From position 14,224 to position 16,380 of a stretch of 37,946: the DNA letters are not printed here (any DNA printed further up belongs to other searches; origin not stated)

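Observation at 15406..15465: A 60-nt palindromic mini-element sits in frame in GTP-PEPCK, next to the P-loop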

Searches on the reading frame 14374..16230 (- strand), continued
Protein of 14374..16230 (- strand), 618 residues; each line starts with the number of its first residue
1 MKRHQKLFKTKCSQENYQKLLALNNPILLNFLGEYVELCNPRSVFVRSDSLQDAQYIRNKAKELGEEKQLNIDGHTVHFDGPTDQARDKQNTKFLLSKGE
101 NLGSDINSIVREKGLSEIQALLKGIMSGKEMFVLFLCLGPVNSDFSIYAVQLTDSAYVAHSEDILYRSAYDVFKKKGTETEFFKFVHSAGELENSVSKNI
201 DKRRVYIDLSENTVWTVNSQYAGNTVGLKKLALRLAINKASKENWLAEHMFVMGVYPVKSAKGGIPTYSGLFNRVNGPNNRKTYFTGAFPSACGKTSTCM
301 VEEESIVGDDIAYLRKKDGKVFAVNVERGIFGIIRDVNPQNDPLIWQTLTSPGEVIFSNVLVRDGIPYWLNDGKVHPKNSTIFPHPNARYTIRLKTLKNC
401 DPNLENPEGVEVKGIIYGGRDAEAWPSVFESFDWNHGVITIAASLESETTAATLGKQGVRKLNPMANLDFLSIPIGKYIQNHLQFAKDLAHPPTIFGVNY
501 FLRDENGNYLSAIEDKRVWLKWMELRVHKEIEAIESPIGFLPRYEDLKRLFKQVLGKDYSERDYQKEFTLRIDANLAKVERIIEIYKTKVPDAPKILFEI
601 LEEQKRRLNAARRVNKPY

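Call 17: find_homologous_proteins(query=window:14374-16230:-, max_evalue=1e-50)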
Query window:14374-16230:- (618 aa): 8000 proteins with E <= 1e-50 among 8000 candidates; the best 120 are listed.
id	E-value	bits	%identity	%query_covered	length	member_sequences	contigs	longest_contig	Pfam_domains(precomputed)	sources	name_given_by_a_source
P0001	0.0e+0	1419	100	100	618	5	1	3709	PF17297.8,PF00821.24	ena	-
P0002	0.0e+0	1262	90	100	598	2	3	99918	PF17297.8,PF01293.26,PF00821.24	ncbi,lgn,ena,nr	ncbi:MAG: phosphoenolpyruvate carboxykinase (GTP) [Candidatus Omnitrophica bacterium 4484_213]|nr:MA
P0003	0.0e+0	1147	83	98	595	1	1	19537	PF17297.8,PF00821.24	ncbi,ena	-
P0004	0.0e+0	1116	83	97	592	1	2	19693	PF17297.8,PF00821.24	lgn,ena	-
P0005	0.0e+0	1043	76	98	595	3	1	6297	PF17297.8,PF01293.26,PF00821.24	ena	-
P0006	3.0e-288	976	69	99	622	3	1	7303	PF17297.8,PF00821.24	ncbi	-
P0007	3.1e-287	972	68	99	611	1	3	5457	PF17297.8,PF00821.24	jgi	-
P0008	8.9e-287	971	69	99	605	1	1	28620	PF17297.8,PF01293.26,PF00821.24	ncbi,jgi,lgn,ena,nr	ncbi:MAG: phosphoenolpyruvate carboxykinase (GTP) [Candidatus Omnitrophota bacterium]|nr:MAG: phosph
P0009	7.6e-286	968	68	99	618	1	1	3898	PF17297.8,PF00821.24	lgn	-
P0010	8.4e-285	964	68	100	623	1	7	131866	PF17297.8,PF00821.24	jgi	-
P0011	1.0e-284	964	69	99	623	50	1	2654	PF17297.8,PF00821.24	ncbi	-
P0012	5.1e-283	958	68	98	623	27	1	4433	PF17297.8,PF00821.24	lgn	-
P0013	1.2e-280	950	67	100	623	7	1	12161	PF17297.8,PF00821.24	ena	-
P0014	2.8e-280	949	68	99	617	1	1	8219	PF17297.8,PF00821.24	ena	-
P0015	1.3e-279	947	67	100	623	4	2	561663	PF17297.8,PF01293.26,PF00821.24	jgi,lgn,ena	-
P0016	1.2e-277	940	67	100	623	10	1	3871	PF17297.8,PF00821.24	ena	-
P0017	6.5e-277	938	66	99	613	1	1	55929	PF17297.8,PF01293.26,PF00821.24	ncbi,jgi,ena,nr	ncbi:MAG: phosphoenolpyruvate carboxykinase [Omnitrophica WOR_2 bacterium SM23_29]|nr:MAG: phosphoen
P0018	4.0e-276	936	66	99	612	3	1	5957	PF17297.8,PF01293.26,PF00821.24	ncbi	-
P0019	1.8e-275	933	67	99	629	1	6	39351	PF17297.8,PF01293.26,PF00821.24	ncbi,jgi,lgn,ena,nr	ncbi:phosphoenolpyruvate carboxykinase (GTP) [Candidatus Aerophobetes bacterium]|nr:phosphoenolpyruv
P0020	1.8e-275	933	67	99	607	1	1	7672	PF17297.8,PF00821.24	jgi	jgi:phosphoenolpyruvate carboxykinase (GTP)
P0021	2.5e-275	933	66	98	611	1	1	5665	PF17297.8,PF00821.24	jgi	jgi:phosphoenolpyruvate carboxykinase (GTP)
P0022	1.6e-274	930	66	99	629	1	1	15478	PF17297.8,PF01293.26,PF00821.24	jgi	-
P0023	8.7e-274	928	65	99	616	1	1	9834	PF17297.8,PF00821.24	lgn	-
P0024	5.8e-273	925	66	98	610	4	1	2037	PF17297.8,PF01293.26,PF00821.24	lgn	-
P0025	7.0e-273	925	66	99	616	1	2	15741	PF17297.8,PF00821.24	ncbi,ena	-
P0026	3.7e-272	922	65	98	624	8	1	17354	PF17297.8,PF01293.26,PF00821.24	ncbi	-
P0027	4.7e-272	922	65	99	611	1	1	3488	PF17297.8,PF01293.26,PF00821.24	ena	-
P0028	2.4e-270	916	65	99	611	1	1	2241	PF17297.8,PF00821.24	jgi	jgi:phosphoenolpyruvate carboxykinase (GTP)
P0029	6.3e-270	915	64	98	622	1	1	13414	PF17297.8,PF01293.26,PF00821.24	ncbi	-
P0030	8.5e-270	915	66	98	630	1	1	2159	PF17297.8,PF00821.24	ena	-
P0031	1.8e-269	914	64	99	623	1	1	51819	PF17297.8,PF01293.26,PF00821.24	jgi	jgi:phosphoenolpyruvate carboxykinase (GTP)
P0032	5.0e-269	912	66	98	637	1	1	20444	PF17297.8,PF00821.24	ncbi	-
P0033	7.4e-269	911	65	99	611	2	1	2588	PF17297.8,PF00821.24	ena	-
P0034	1.2e-268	911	64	98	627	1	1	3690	PF17297.8,PF00821.24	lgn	-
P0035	2.2e-267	907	64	98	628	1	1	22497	PF17297.8,PF00821.24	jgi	jgi:phosphoenolpyruvate carboxykinase (GTP)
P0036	3.6e-267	906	64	98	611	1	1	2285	PF17297.8,PF01293.26,PF00821.24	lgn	-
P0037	6.3e-266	902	64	99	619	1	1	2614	PF17297.8,PF01293.26,PF00821.24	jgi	-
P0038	9.7e-266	901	64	98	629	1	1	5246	PF17297.8,PF00821.24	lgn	-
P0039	2.3e-265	900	65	99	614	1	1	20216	PF17297.8,PF00821.24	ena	-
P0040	2.6e-265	900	65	99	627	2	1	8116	PF17297.8,PF01293.26,PF00821.24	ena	-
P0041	7.2e-265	898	63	99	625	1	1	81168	PF17297.8,PF01293.26,PF00821.24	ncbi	ncbi:phosphoenolpyruvate carboxykinase (GTP) [Candidatus Omnitrophota bacterium]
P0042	7.6e-264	895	63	100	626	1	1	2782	PF17297.8,PF01293.26,PF00821.24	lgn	-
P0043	8.0e-264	895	64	98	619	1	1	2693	PF17297.8,PF00821.24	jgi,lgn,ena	-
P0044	3.3e-263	893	65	98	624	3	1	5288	PF17297.8,PF01293.26,PF00821.24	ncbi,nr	ncbi:MAG TPA: phosphoenolpyruvate carboxykinase (GTP) [bacterium]|nr:phosphoenolpyruvate carboxykina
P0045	1.3e-262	891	66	96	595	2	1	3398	PF17297.8,PF00821.24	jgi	-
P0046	1.6e-262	891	62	98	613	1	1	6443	PF17297.8,PF00821.24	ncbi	-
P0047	2.1e-262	890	64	99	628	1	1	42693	PF17297.8,PF00821.24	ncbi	ncbi:MAG: phosphoenolpyruvate carboxykinase (GTP) [bacterium]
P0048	3.4e-262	889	63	99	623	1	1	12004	PF17297.8,PF00821.24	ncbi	ncbi:phosphoenolpyruvate carboxykinase (GTP) [Candidatus Omnitrophota bacterium]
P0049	4.8e-262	889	63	100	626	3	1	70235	PF17297.8,PF01293.26,PF00821.24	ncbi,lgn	-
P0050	1.3e-261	888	63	98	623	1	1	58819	PF17297.8,PF01293.26,PF00821.24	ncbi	ncbi:MAG: phosphoenolpyruvate carboxykinase (GTP) [bacterium]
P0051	1.6e-261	887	64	99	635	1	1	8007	PF17297.8,PF00821.24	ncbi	-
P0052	9.3e-260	881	63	98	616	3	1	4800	PF17297.8,PF00821.24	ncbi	-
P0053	2.9e-259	880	63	99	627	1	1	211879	PF17297.8,PF00821.24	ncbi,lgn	-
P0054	6.6e-259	879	65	97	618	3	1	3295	PF17297.8,PF01293.26,PF00821.24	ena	-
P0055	7.0e-259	879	62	99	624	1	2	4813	PF17297.8,PF00821.24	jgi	-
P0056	4.3e-258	876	63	98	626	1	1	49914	PF17297.8,PF00821.24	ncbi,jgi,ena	-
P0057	5.0e-258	876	63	98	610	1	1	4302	PF17297.8,PF00821.24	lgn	-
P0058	6.1e-258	875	65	98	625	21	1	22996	PF17297.8,PF01293.26,PF00821.24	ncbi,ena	-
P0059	8.7e-258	875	62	98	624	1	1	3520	PF17297.8,PF00821.24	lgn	-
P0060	2.4e-257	873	63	100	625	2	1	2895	PF17297.8,PF01293.26,PF00821.24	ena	-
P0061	3.4e-257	873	65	98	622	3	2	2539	PF17297.8,PF01293.26,PF00821.24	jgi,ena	-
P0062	3.7e-257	873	63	98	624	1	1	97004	PF17297.8,PF01293.26,PF00821.24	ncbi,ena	-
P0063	1.1e-256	871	62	99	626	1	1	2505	PF17297.8,PF01293.26,PF00821.24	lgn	-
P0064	1.3e-256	871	63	99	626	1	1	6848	PF17297.8,PF01293.26,PF00821.24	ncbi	-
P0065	1.3e-256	871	65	97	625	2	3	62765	PF17297.8,PF01293.26,PF00821.24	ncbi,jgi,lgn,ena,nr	ncbi:MAG: phosphoenolpyruvate carboxykinase (GTP) [Candidatus Omnitrophota bacterium]|nr:MAG: phosph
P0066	1.5e-256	871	65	98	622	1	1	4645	PF17297.8,PF01293.26,PF00821.24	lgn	-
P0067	5.6e-256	869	64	98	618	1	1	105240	PF17297.8,PF01293.26,PF00821.24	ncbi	ncbi:MAG: phosphoenolpyruvate carboxykinase (GTP) [Candidatus Omnitrophota bacterium]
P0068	6.5e-256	869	63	99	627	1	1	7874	PF17297.8,PF00821.24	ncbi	-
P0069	1.4e-255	868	61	98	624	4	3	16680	PF17297.8,PF00821.24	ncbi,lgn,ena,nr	ncbi:MAG: phosphoenolpyruvate carboxykinase (GTP) [Candidatus Omnitrophica bacterium]|nr:phosphoenol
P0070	2.4e-255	867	62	98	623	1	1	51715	PF17297.8,PF00821.24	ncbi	-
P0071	7.4e-255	865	62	99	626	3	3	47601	PF17297.8,PF00821.24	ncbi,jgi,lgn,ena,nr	ncbi:MAG: phosphoenolpyruvate carboxykinase (GTP) [Candidatus Altiarchaeales archaeon]|nr:phosphoeno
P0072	1.2e-254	865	61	99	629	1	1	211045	PF17297.8,PF01293.26,PF00821.24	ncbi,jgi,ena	-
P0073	1.8e-254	864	63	99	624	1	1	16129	PF17297.8,PF00821.24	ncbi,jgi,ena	-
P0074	2.2e-254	864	63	97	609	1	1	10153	PF17297.8,PF01293.26,PF00821.24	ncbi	-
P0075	2.5e-254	864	63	99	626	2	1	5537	PF17297.8,PF01293.26,PF00821.24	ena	-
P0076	1.5e-253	861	61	100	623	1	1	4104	PF17297.8,PF00821.24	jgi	jgi:phosphoenolpyruvate carboxykinase (GTP)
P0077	1.8e-253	861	63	97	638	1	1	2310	PF17297.8,PF01293.26,PF00821.24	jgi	jgi:phosphoenolpyruvate carboxykinase (GTP)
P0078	5.9e-253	859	62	99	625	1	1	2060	PF17297.8,PF01293.26,PF00821.24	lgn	-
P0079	1.4e-252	858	62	98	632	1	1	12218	PF17297.8,PF00821.24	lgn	-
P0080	2.7e-252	857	62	98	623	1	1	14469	PF17297.8,PF00821.24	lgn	-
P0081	5.1e-252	856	61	98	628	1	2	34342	PF17297.8,PF00821.24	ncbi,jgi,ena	-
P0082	7.2e-252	855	61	98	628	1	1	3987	PF17297.8,PF01293.26,PF00821.24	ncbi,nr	ncbi:MAG: phosphoenolpyruvate carboxykinase (GTP) [Candidatus Omnitrophica bacterium]|nr:phosphoenol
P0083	1.8e-251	854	60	99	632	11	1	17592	PF17297.8,PF01293.26,PF00821.24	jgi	-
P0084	5.2e-251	853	61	100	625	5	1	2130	PF17297.8,PF01293.26,PF00821.24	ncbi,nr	ncbi:MAG: phosphoenolpyruvate carboxykinase (GTP) [Candidatus Omnitrophica bacterium]|nr:phosphoenol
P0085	5.2e-251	853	62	99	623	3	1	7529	PF17297.8,PF01293.26,PF00821.24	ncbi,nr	ncbi:MAG: phosphoenolpyruvate carboxykinase (GTP) [Candidatus Omnitrophica bacterium]|nr:phosphoenol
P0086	1.2e-250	851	62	98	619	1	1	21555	PF17297.8,PF00821.24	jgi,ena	-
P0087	1.8e-250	851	60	99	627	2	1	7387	PF17297.8,PF00821.24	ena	-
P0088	1.9e-250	851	61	99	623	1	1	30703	PF17297.8,PF00821.24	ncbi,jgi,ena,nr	ncbi:MAG: phosphoenolpyruvate carboxykinase (GTP) [Candidatus Omnitrophica bacterium]|nr:phosphoenol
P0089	2.0e-250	851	63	97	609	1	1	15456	PF17297.8,PF01293.26,PF00821.24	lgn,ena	-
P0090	2.2e-250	850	61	99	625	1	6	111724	PF17297.8,PF01293.26,PF00821.24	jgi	jgi:phosphoenolpyruvate carboxykinase (GTP)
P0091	2.4e-250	850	61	98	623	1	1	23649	PF17297.8,PF01293.26,PF00821.24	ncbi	ncbi:MAG: phosphoenolpyruvate carboxykinase (GTP) [Candidatus Omnitrophota bacterium]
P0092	4.2e-250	850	61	99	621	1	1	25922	PF17297.8,PF00821.24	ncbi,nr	ncbi:MAG: phosphoenolpyruvate carboxykinase (GTP) [bacterium]|nr:phosphoenolpyruvate carboxykinase (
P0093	7.7e-250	849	63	97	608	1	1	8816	PF17297.8,PF00821.24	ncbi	-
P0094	8.0e-250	849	61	97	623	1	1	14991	PF17297.8,PF00821.24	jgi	jgi:phosphoenolpyruvate carboxykinase (GTP)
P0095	8.5e-250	849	60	99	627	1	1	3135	PF17297.8,PF01293.26,PF00821.24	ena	-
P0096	1.2e-249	848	61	99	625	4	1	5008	PF17297.8,PF01293.26,PF00821.24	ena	-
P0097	2.2e-249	847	63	98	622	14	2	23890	PF17297.8,PF01293.26,PF00821.24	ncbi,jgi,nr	ncbi:MAG: phosphoenolpyruvate carboxykinase (GTP) [Candidatus Omnitrophica bacterium]|nr:phosphoenol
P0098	2.4e-249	847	61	98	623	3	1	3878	PF17297.8,PF00821.24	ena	-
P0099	5.5e-249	846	61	98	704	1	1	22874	PF17297.8,PF01293.26,PF00821.24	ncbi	ncbi:MAG: phosphoenolpyruvate carboxykinase (GTP) [Candidatus Omnitrophota bacterium]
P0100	6.5e-249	846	61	98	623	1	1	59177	PF17297.8,PF00821.24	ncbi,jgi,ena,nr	ncbi:MAG: phosphoenolpyruvate carboxykinase (GTP) [Candidatus Omnitrophica bacterium]|nr:phosphoenol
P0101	8.6e-249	845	60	99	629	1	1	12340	PF17297.8,PF01293.26,PF00821.24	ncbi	-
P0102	2.0e-248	844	60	99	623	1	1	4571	PF17297.8,PF01293.26,PF00821.24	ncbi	-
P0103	2.0e-248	844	60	99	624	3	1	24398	PF17297.8,PF01293.26,PF00821.24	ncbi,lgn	-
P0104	3.3e-248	843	61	99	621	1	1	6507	PF17297.8,PF01293.26,PF00821.24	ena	-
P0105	3.5e-248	843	60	99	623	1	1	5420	PF17297.8,PF00821.24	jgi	jgi:phosphoenolpyruvate carboxykinase (GTP)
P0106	3.6e-248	843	63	97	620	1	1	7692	PF17297.8,PF01293.26,PF00821.24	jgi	-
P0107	3.8e-248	843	60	98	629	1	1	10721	PF17297.8,PF01293.26,PF00821.24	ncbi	-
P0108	4.5e-248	843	60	99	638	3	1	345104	PF17297.8,PF00821.24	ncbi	-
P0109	6.9e-248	842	60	98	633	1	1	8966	PF17297.8,PF01293.26,PF00821.24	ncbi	ncbi:MAG: phosphoenolpyruvate carboxykinase (GTP) [bacterium]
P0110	6.9e-248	842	63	98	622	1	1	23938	PF17297.8,PF01293.26,PF00821.24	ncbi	-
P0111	6.9e-248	842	61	99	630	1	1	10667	PF17297.8,PF00821.24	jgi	jgi:phosphoenolpyruvate carboxykinase (GTP)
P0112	7.2e-248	842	61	98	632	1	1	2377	PF17297.8,PF01293.26,PF00821.24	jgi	jgi:phosphoenolpyruvate carboxykinase (GTP)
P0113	9.8e-248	842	60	100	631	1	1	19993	PF17297.8,PF01293.26,PF00821.24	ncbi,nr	ncbi:MAG: phosphoenolpyruvate carboxykinase (GTP) [Candidatus Omnitrophica bacterium]|nr:phosphoenol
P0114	1.2e-247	842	59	99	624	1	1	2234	PF17297.8,PF01293.26,PF00821.24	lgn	-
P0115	2.5e-247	840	62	97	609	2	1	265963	PF17297.8,PF00821.24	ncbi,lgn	ncbi:MAG: phosphoenolpyruvate carboxykinase (GTP) [bacterium]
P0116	3.1e-247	840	61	99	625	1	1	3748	PF17297.8,PF00821.24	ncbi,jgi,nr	ncbi:MAG: phosphoenolpyruvate carboxykinase (GTP) [Candidatus Margulisbacteria bacterium]|nr:phospho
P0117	4.3e-247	840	63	97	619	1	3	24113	PF17297.8,PF01293.26,PF00821.24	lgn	-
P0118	4.6e-247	840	61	99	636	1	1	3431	PF17297.8,PF00821.24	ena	-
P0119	5.6e-247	839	60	98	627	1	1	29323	PF17297.8,PF01293.26,PF00821.24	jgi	jgi:phosphoenolpyruvate carboxykinase (GTP)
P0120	6.0e-247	839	59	99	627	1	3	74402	PF17297.8,PF01293.26,PF00821.24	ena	-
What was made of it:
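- On Rickettsia palindromic elements: The window is Omnitrophota (call 17).
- Checked: Omnitrophica 4484_213, P0002) is 598 aa, i.e. 618 minus 20 (call 17).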

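Call 19: find_encoding_contigs(protein=P0004, flank=10000, max_places=2)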
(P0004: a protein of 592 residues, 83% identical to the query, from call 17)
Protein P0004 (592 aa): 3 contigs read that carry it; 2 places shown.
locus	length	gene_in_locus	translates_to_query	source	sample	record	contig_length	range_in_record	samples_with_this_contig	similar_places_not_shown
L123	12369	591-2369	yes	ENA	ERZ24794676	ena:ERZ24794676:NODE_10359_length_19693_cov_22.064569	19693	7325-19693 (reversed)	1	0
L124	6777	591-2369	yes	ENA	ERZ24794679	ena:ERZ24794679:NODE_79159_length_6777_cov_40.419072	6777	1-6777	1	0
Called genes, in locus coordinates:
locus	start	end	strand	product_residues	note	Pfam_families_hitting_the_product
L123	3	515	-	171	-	?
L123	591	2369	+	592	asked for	PF17297:PEPCK_N, PF00821:PEPCK_GTP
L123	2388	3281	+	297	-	PF01259:SAICAR_synt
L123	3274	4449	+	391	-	PF01656:CbiA, PF13500:AAA_26, PF07085:DRTGG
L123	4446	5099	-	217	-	PF00677:Lum_binding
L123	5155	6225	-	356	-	PF00383:dCMP_cyt_deam_1, PF14437:MafB19-deam, PF01872:RibD_C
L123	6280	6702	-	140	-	PF01029:NusB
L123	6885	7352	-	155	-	PF00885:DMRL_synthase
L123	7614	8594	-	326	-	PF02568:ThiI, PF03054:tRNA_Me_trans (weak), PF18297:NFACT-R_2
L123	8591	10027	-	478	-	PF20154:LNT_N, PF00795:CN_hydrolase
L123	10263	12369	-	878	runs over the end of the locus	PF07517:SecA_DEAD, PF00270:DEAD (faint), PF01043:SecA_PP_bind, PF21090:P-loop_SecA, PF07516:SecA_SW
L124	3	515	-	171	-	?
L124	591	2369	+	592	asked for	PF17297:PEPCK_N, PF00821:PEPCK_GTP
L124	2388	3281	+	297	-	PF01259:SAICAR_synt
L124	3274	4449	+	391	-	PF01656:CbiA, PF13500:AAA_26, PF07085:DRTGG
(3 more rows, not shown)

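Call 20: find_encoding_contigs(protein=P0002, flank=10000, max_places=2)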
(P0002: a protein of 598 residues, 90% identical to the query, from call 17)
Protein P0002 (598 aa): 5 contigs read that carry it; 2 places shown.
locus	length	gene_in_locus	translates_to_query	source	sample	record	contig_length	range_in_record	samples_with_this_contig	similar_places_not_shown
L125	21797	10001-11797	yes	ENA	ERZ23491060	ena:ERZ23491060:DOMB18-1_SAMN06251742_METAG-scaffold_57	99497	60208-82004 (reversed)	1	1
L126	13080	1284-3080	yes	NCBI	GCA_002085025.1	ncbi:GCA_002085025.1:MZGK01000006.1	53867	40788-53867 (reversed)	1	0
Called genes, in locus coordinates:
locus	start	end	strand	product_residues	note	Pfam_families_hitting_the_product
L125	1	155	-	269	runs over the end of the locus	PF02405:MlaE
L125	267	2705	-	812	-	PF02861:Clp_N, PF00004:AAA, PF17871:AAA_lid_9, PF02151:UVR, PF00004:AAA, PF07724:AAA_2, PF07728:AAA_5, PF10431:ClpB_D2-small, +7 more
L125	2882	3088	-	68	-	PF00482:T2SSF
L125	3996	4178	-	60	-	PF01165:Ribosomal_S21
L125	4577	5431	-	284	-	PF13103:TonB_2, PF03544:TonB_C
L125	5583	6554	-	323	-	PF01717:Meth_synt_2, PF08267:Meth_synt_1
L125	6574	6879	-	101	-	PF13470:PIN_3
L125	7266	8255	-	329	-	PF01717:Meth_synt_2, PF08267:Meth_synt_1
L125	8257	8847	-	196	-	-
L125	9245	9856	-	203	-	PF02511:Thy1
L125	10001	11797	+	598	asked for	PF17297:PEPCK_N, PF01293:PEPCK_ATP, PF00821:PEPCK_GTP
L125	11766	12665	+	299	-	PF01259:SAICAR_synt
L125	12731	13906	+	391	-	PF01656:CbiA (weak), PF13500:AAA_26, PF07085:DRTGG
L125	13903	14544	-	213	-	PF00677:Lum_binding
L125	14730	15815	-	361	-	PF00383:dCMP_cyt_deam_1, PF14437:MafB19-deam, PF01872:RibD_C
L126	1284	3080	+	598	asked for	PF17297:PEPCK_N, PF01293:PEPCK_ATP, PF00821:PEPCK_GTP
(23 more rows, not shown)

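Call 21: find_encoding_contigs(protein=P0003, flank=10000, max_places=2)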
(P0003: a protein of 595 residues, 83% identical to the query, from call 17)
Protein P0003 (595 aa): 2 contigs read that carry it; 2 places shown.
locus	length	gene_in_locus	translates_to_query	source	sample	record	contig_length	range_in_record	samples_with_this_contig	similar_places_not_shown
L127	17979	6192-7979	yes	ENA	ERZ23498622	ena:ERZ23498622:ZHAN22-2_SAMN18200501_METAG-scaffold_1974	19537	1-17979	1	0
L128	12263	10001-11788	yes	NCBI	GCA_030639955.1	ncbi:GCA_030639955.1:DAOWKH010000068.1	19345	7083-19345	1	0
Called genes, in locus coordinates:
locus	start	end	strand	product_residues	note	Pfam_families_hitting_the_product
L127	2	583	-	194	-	?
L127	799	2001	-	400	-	PF28597:T2SSF_N, PF00482:T2SSF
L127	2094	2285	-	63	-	PF01165:Ribosomal_S21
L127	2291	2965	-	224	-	PF27030:AbpE_bact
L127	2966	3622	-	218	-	PF13103:TonB_2, PF03544:TonB_C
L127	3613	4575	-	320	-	PF01717:Meth_synt_2, PF08267:Meth_synt_1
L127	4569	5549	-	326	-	PF01717:Meth_synt_2, PF08267:Meth_synt_1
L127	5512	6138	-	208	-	PF02511:Thy1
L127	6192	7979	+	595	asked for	PF17297:PEPCK_N, PF00821:PEPCK_GTP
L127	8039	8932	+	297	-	PF01259:SAICAR_synt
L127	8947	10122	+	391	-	PF01656:CbiA, PF13500:AAA_26, PF07085:DRTGG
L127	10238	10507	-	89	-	PF05899:Cupin_3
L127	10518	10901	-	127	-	-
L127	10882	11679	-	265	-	PF13560:HTH_31, PF01381:HTH_3, PF12844:HTH_19, PF13443:HTH_26 (weak), PF13274:SocA_Panacea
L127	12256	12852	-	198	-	PF13338:AbiEi_4 (weak)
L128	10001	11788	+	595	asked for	PF17297:PEPCK_N, PF00821:PEPCK_GTP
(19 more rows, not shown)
